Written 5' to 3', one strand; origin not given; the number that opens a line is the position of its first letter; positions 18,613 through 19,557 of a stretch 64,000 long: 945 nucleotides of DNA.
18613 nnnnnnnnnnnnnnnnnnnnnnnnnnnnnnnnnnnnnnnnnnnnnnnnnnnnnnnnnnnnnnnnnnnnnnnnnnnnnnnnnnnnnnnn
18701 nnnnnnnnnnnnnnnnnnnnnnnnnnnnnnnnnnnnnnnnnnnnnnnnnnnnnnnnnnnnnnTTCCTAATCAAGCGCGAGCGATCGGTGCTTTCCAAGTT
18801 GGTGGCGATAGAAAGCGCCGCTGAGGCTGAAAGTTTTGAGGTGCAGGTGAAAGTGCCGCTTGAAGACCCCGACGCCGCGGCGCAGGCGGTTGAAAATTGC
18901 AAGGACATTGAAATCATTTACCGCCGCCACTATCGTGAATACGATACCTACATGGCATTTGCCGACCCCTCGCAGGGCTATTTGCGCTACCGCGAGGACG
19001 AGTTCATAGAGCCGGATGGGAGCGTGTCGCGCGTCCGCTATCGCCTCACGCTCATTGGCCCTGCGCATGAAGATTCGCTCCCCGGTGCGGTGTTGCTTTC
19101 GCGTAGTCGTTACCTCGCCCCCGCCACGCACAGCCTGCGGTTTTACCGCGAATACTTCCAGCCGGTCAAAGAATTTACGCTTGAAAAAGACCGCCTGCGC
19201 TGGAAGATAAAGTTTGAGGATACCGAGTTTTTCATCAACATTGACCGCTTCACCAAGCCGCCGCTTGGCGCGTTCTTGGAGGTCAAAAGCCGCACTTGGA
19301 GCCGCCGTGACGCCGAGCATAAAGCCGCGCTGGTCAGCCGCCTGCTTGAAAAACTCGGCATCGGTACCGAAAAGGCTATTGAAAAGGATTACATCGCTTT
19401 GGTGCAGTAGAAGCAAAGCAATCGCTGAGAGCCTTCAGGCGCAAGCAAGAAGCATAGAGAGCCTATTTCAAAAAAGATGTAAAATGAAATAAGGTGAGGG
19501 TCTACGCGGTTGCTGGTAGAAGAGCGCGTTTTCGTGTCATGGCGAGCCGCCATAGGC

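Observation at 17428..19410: Unusual fusion: MTA/SAH-deaminase-like amidohydrolase + CyaB-like CYTH (triphosphate tunnel) domain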

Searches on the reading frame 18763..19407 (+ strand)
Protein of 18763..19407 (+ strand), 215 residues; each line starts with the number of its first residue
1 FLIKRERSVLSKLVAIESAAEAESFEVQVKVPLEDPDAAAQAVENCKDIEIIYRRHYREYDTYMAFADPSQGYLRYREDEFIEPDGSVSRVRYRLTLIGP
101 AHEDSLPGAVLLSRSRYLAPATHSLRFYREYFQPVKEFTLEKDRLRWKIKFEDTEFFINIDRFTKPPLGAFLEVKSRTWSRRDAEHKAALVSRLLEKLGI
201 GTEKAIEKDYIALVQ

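Call 5: search_protein_families(library=pfam, proteins=[window:18763-19407:+], max_evalue=10)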
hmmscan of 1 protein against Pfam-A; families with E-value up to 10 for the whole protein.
window:18763-19407:+ (215 aa): 2 families
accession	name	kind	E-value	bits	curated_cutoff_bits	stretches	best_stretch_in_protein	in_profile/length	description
PF12305.13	DUF3630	-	0.038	14.5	25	1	135-164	40-69/94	Protein of unknown function (DUF3630)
PF22313.1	DIP0205-like_N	-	0.38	11.2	27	1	35-49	28-42/57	DIP0205-like, N-terminal domain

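Call 6: search_solved_structures(query=window:18763-19407:+, max_evalue=10, show_alignments=3)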
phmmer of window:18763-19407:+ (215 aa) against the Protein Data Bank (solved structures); distinct sequences matched with E-value up to 10: 0.

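Call 8: find_homologous_proteins(query=window:18763-19407:+, max_evalue=0.001)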
Query window:18763-19407:+ (215 aa): 1618 proteins with E <= 0.001 among 2227 candidates; the best 120 are listed.
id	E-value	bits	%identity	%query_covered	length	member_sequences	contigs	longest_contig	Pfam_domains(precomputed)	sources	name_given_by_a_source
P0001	3.2e-85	303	65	100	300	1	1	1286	PF01979.27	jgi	jgi:5-methylthioadenosine/S-adenosylhomocysteine deaminase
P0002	6.2e-84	299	64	100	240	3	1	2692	-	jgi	jgi:5-methylthioadenosine/S-adenosylhomocysteine deaminase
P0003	2.9e-83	297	64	100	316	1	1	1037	PF01979.27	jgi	jgi:5-methylthioadenosine/S-adenosylhomocysteine deaminase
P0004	1.2e-82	295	63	100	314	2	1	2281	PF01979.27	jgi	jgi:5-methylthioadenosine/S-adenosylhomocysteine deaminase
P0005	1.0e-81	292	63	100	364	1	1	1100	PF01928.27,PF07969.18,PF01979.27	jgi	jgi:5-methylthioadenosine/S-adenosylhomocysteine deaminase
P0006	2.5e-81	291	63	100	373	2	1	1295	PF07969.18,PF01979.27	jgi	jgi:5-methylthioadenosine/S-adenosylhomocysteine deaminase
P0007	2.8e-81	291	60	100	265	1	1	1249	PF01928.27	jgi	jgi:5-methylthioadenosine/S-adenosylhomocysteine deaminase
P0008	3.1e-81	290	63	100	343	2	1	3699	PF07969.18,PF01979.27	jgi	jgi:5-methylthioadenosine/S-adenosylhomocysteine deaminase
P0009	1.7e-80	288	60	100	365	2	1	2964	PF07969.18,PF01979.27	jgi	jgi:5-methylthioadenosine/S-adenosylhomocysteine deaminase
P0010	1.8e-80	288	64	100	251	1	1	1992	-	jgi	jgi:5-methylthioadenosine/S-adenosylhomocysteine deaminase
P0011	2.4e-80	287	62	100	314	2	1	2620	PF01979.27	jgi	jgi:5-methylthioadenosine/S-adenosylhomocysteine deaminase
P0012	5.8e-80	286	63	100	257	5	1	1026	-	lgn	-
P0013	5.9e-80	286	64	100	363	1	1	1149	PF07969.18,PF01979.27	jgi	jgi:5-methylthioadenosine/S-adenosylhomocysteine deaminase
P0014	6.1e-80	286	62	100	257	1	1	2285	-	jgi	jgi:5-methylthioadenosine/S-adenosylhomocysteine deaminase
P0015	8.7e-80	286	60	100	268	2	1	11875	-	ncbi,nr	ncbi:MAG: amidohydrolase, partial [Anaerolineales bacterium]|nr:amidohydrolase [Anaerolineales bacte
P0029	1.1e-78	282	60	100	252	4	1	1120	PF01928.27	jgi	jgi:5-methylthioadenosine/S-adenosylhomocysteine deaminase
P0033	1.6e-78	281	59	100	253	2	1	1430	PF01928.27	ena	-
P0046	1.6e-77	278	61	100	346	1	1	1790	PF01928.27,PF01979.27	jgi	jgi:5-methylthioadenosine/S-adenosylhomocysteine deaminase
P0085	1.0e-75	272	60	100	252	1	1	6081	PF01928.27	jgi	jgi:5-methylthioadenosine/S-adenosylhomocysteine deaminase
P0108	4.0e-74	267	60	94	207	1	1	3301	PF01928.27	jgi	jgi:5-methylthioadenosine/S-adenosylhomocysteine deaminase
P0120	2.0e-73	265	61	98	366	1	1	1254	PF01928.27,PF07969.18,PF01979.27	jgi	jgi:5-methylthioadenosine/S-adenosylhomocysteine deaminase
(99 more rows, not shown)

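Call 12: search_protein_families(library=pfam, alignment_id=A1, max_evalue=0.01)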
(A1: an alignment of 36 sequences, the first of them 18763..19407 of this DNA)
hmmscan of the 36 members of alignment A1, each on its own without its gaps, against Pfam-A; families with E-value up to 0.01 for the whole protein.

A. member 1, window:18763-19407:+ (215 aa): 0 families

B. families by the number of members that match (of 36 scanned): 1 family
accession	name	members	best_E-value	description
PF01928.26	CYTH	16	9.1e-08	CYTH domain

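Call 13: search_solved_structures(query=A1, max_evalue=10, show_alignments=3)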
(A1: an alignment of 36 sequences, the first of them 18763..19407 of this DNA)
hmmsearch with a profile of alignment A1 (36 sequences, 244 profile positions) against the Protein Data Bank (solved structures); distinct sequences matched with E-value up to 10: 0.
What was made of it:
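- Tried and rejected: The A1 profile against PDB sequences gave nothing (call 13).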

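Call 17: find_related_loci(query=A1, collection=genome_contigs, flank=6000)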
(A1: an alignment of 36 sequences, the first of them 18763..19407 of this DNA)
Query A1 (215 aa) in genome_contigs; peptide patterns used: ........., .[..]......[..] (x = any residue, [..] = any of these).
600 stretches matched a pattern (row limit reached: there are more); 586 encode a relative of the query (tblastn E <= 1e-3); the best 80 are kept; 80 distinct loci.
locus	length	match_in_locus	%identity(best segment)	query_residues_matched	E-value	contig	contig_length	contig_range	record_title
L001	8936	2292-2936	75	1-215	3e-111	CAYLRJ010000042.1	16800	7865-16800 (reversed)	MAG TPA_asm: uncultured Anaerolineaceae bacterium isolate binchicken_co219_197 genome assembly, contig: k141_1408878, wh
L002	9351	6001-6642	75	1-214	7e-109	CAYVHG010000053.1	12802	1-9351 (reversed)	MAG TPA_asm: uncultured Anaerolineaceae bacterium isolate binchicken_co219_140 genome assembly, contig: k141_1156633, wh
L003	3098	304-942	73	1-213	5e-109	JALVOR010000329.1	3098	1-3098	MAG: Anaerolineales bacterium isolate A3_metabat1_scaf2bin.002 A3_NODE_71620_length_3098_cov_1.330192, whole genome shot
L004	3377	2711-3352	74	1-214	2e-108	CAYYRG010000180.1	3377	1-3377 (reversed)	MAG TPA_asm: uncultured Anaerolineaceae bacterium isolate SRP163575_co1_363 genome assembly, contig: NODE_60743_length_3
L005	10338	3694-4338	70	1-215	4e-103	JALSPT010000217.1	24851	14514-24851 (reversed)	MAG: Anaerolineales bacterium isolate 356-284_metabat2_scaf2bin.091 356-284_scaffold_640_c1, whole genome shotgun sequen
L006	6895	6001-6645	69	1-215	1e-99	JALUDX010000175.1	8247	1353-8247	MAG: Anaerolineales bacterium isolate S143_maxbin2_scaf2bin.336 S143_NODE_6868_length_8247_cov_46.169581, whole genome s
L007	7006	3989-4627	64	1-214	1e-89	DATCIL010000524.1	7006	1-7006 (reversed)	MAG TPA_asm: Anaerolineales bacterium isolate SMAG_U7858 k141_2513013, whole genome shotgun sequence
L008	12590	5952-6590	64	1-214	1e-89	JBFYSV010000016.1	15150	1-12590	MAG: Anaerolineae bacterium isolate PPR_0249 k121_3983569, whole genome shotgun sequence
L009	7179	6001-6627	64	1-210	6e-89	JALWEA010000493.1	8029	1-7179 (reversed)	MAG: Calditrichia bacterium isolate T11_metabat1_scaf2bin.026 T11_NODE_5539_length_8029_cov_2.542647, whole genome shotg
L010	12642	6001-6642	62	1-215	6e-89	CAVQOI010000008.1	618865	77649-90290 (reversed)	MAG: uncultured Chloroflexia bacterium isolate MFD09964.bin.1.234 genome assembly, contig: contig_3655, whole genome sho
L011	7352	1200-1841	64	1-215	1e-88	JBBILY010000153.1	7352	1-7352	MAG: Chloroflexota bacterium isolate BR1F70218_bin_22 NODE_9577_length_7352_cov_4.689187, whole genome shotgun sequence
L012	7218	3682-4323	63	1-215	2e-88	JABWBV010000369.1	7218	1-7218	MAG: Anaerolineales bacterium isolate MAG_39 scaffold_12857, whole genome shotgun sequence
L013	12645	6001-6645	64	1-215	1e-87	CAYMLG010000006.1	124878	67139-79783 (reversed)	MAG TPA_asm: uncultured Anaerolineaceae bacterium isolate binchicken_co350_84 genome assembly, contig: NODE_178_length_1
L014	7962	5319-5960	64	1-215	3e-87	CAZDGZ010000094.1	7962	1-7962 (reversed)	MAG TPA_asm: uncultured Anaerolineaceae bacterium isolate binchicken_co291_55 genome assembly, contig: NODE_3129_length_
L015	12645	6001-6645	60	1-215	2e-86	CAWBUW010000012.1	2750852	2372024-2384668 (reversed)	MAG: uncultured Chloroflexia bacterium isolate MFD03899.bin.1.41 genome assembly, contig: contig_6931, whole genome shot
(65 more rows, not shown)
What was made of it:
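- At least 586 species genomes carry the domain (call 17).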

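Call 23: predict_structure(alignment_id=A1)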
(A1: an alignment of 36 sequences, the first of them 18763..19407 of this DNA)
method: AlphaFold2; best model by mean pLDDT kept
length: 215 residues; sequences in the alignment: 36
mean_pLDDT: 89.7   pTM: 0.85
mean pLDDT of the five models: 89.7, 88.9, 88.7, 88.4, 86.8
residues with pLDDT >= 90: 142; 70-90: 57; 50-70: 15; < 50: 1
segments of 3 or more residues with pLDDT < 50: none
pLDDT, mean of each block of 10 residues (from residue 1): 63 72 84 97 98 97 90 93 95 88 72 85 92 94 98 98 96 95 94 96 89 85
secondary structure, 60 per line:
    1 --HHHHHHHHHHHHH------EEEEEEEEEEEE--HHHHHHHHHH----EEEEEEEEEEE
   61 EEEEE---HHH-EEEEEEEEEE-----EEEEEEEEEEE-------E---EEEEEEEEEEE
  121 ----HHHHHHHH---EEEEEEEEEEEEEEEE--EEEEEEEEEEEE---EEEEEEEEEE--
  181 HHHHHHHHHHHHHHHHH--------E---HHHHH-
elements in order: H3-15 E22-33 H36-45 E50-65 E73-82 E88-98 E110-120 H125-132 E136-151 E154-165 E169-178 H181-197 H210-214
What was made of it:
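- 18823..19407 (+): C-terminal CYTH / triphosphate-tunnel domain (residues 466-660): eight β-strands plus helices. AlphaFold2 pLDDT 89.7 (call 23).
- On CYTH / triphosphate tunnel (Pfam PF01928) superfamily: AlphaFold2 model: pLDDT 89.7, eight long strands plus helices (call 23).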

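Call 24: search_protein_representatives(alignment_id=A1)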
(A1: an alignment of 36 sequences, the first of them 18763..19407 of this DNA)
Query: 36 sequences, 244 profile positions. Proteins with E-value up to 0.001 (for the whole library): 331; up to 1e-10: 226; up to 1e-30: 85. The best 150 are listed.
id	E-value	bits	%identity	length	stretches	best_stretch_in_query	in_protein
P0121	3.1e-100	350.9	-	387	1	1-240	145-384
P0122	7.4e-100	349.7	-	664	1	1-241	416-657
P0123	6.9e-92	323.6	-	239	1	54-242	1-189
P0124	7.6e-87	307.1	-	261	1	1-194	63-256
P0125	8.6e-87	306.9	-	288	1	1-239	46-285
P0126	1.5e-86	306.1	-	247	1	1-241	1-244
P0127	4.5e-85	301.2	-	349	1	1-239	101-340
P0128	1.2e-81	290.1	-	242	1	1-239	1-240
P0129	6.0e-81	287.7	-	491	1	1-204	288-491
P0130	3.9e-77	275.3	-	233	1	39-213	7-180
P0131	4.3e-77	275.1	-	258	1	1-164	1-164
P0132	4.5e-74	265.2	-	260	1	1-240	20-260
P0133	8.6e-73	261.0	-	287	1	59-243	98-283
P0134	2.3e-72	259.6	-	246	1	1-240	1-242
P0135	1.1e-70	254.2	-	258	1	1-240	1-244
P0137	7.1e-68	244.9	-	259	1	1-241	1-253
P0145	2.9e-63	229.9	-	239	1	15-240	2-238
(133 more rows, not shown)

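Call 26: fold_search(model_id=the predicted structure, library=pdb)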
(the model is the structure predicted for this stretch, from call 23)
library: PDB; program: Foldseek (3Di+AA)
matches with E <= 10: 1050; with E <= 0.001: 60
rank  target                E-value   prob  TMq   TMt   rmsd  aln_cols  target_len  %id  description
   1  7ns9                  3.6e-09  1.00  0.62  0.73   3.7       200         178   19  Triphosphate tunnel metalloenzyme from Sulfolobus acidocaldarius in complex with triphosphate and calcium (released 2021-06-02)
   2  7nsf                  1.0e-08  1.00  0.61  0.72   3.7       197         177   18  Triphosphate tunnel metalloenzyme from Sulfolobus acidocaldarius in complex with triphosphate and magnesium (released 2021-06-02)
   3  3n0z_A                1.1e-08  1.00  0.59  0.70   4.5       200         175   18  Adenylate cyclase class IV with active site ligand 3AT (released 2010-11-24)
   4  7nsa                  1.2e-08  1.00  0.60  0.72   4.0       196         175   18  Triphosphate tunnel metalloenzyme from Sulfolobus acidocaldarius in complex with pyrophosphate and calcium (released 2021-06-02)
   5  2een_A                1.6e-08  1.00  0.63  0.74   3.7       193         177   20  Structure of PH1819 protein from Pyrococcus Horikoshii OT3 (released 2007-08-21)
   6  2fjt_B                2.9e-08  1.00  0.60  0.72   4.8       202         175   17  Adenylyl cyclase class iv from Yersinia pestis (released 2006-11-14)
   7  2fjt_A                2.9e-08  1.00  0.56  0.67   5.3       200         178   18  Adenylyl cyclase class iv from Yersinia pestis (released 2006-11-14)
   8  7nsd                  4.0e-08  1.00  0.61  0.73   3.7       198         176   19  Triphosphate tunnel metalloenzyme from Sulfolobus acidocaldarius in complex with ATP and calcium (released 2021-06-02)
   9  3n10_A                8.5e-08  1.00  0.59  0.70   4.3       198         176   16  Product complex of adenylate cyclase class IV (released 2010-06-23)
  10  2aca_A                1.4e-07  1.00  0.57  0.69   5.0       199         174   14  X-ray structure of a putative adenylate cyclase Q87NV8 from Vibrio parahaemolyticus at the 2.25 A resolution. Northeas (released 2005-08-02)
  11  7z67                  1.7e-07  1.00  0.52  0.31   6.8       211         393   14  Crystal structure of the tandem kinase & triphosphate tunnel metalloenzyme domain module of the TTM1 protein from Arabid (released 2022-03-23)
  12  1yem_A                6.4e-07  1.00  0.58  0.74   4.1       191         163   17  Conserved hypothetical protein Pfu-838710-001 from Pyrococcus furiosus (released 2005-01-11)
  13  5a64_A                8.0e-07  1.00  0.45  0.48   6.6       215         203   17  Crystal structure of mouse thiamine triphosphatase in complex with thiamine triphosphate. (released 2015-08-05)
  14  1yem_B                2.0e-06  1.00  0.60  0.75   4.0       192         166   16  Conserved hypothetical protein Pfu-838710-001 from Pyrococcus furiosus (released 2005-01-11)
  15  7ns8                  2.6e-06  1.00  0.51  0.63   5.0       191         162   18  Triphosphate tunnel metalloenzyme from Sulfolobus acidocaldarius (released 2021-06-02)
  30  2een_B                2.6e-05  1.00  0.55  0.69   3.8       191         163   17  Structure of PH1819 protein from Pyrococcus Horikoshii OT3 (released 2007-08-21)
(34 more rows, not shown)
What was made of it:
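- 18823..19407 (+): Foldseek 7ns9, 3n0z, 2een and 2fjt at E about 1e-9 to 1e-8 (call 26).
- On CYTH / triphosphate tunnel (Pfam PF01928) superfamily: Foldseek top 25 hits are all CYTH/TTM proteins except one Mediator Med8C/18 entry at rank 19; E = 3.6e-9 to 1e-5, probability 1.00 (call 26).
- Closest known: SaTTM. Same: It is the best fold match (E = 3.6e-9, TM-score to target 0.73, call 26).
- Closest known: Class IV adenylate cyclase. Same: Same fold at E about 1e-8 (call 26).
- Checked: The AlphaFold2 model (pLDDT 89.7, pTM 0.85, call 23) matches CYTH/TTM structures at E = 3.6e-9 to 1e-7, probability 1.00, TM-score to target 0.70-0.74 (call 26).
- Foldseek gives E = 3.6e-9 to SaTTM (call 26). 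YpAC-IV structures (3n0z, 2fjt, 3n10) are among the top fold matches at E about 1e-8 (call 26). Non-catalytic CYTH-like barrels exist, such as Mediator Med18/Med20, which appear among the fold hits (call 26). Foldseek probability is 1.00 (call 26).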
